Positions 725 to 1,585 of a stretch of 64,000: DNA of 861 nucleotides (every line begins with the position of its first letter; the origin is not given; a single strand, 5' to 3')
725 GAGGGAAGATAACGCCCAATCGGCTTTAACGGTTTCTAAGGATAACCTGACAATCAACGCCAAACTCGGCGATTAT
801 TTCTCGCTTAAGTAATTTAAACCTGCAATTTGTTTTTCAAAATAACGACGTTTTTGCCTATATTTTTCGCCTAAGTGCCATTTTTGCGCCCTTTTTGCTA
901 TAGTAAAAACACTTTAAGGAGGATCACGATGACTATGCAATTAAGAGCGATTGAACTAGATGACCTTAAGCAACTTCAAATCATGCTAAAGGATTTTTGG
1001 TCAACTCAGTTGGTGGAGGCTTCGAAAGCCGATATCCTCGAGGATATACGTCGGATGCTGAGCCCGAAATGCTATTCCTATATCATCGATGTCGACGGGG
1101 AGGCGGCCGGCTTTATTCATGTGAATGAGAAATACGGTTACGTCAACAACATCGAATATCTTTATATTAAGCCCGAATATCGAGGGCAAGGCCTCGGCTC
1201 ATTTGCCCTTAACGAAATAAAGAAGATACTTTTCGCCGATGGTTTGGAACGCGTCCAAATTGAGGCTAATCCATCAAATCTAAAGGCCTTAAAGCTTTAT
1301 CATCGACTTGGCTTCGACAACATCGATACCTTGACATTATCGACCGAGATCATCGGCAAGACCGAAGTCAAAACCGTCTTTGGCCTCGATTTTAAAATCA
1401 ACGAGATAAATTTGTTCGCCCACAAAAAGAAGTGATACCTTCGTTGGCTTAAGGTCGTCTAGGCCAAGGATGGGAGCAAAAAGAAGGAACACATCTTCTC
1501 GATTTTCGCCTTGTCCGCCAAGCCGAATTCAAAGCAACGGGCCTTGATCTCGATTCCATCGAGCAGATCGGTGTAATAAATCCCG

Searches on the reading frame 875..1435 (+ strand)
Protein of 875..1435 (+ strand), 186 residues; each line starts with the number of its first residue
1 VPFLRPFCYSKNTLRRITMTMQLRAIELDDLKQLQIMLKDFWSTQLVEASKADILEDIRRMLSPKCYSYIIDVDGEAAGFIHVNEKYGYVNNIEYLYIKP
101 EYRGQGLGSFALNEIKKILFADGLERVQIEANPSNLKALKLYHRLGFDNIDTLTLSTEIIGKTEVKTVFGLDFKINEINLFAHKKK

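Call 53: search_protein_families(library=pfam, proteins=[window:875-1435:+], max_evalue=0.001)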
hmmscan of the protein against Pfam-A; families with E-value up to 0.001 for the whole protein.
window:875-1435:+ (186 aa): 7 families
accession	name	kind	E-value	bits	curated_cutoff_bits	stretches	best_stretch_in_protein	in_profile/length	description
PF00583.31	Acetyltransf_1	-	6.7e-19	68.7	20.7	1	40-147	7-116/116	Acetyltransferase (GNAT) family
PF13508.13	Acetyltransf_7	-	5.2e-12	46.4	27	1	67-147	4-82/84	Acetyltransferase (GNAT) domain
PF13673.13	Acetyltransf_10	-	9.8e-11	42.2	23.6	1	56-151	20-111/128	Acetyltransferase (GNAT) domain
PF13302.13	Acetyltransf_3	-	3.4e-09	38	25.4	1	22-147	3-137/138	Acetyltransferase (GNAT) domain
PF13523.12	Acetyltransf_8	-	2.5e-06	27.6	27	1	57-153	33-143/145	Acetyltransferase (GNAT) domain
PF08445.16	FR47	-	6e-06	26.6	22.1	1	91-151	22-81/86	FR47-like protein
PF13420.13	Acetyltransf_4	-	0.00061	20.3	24.3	1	23-150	1-137/155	Acetyltransferase (GNAT) domain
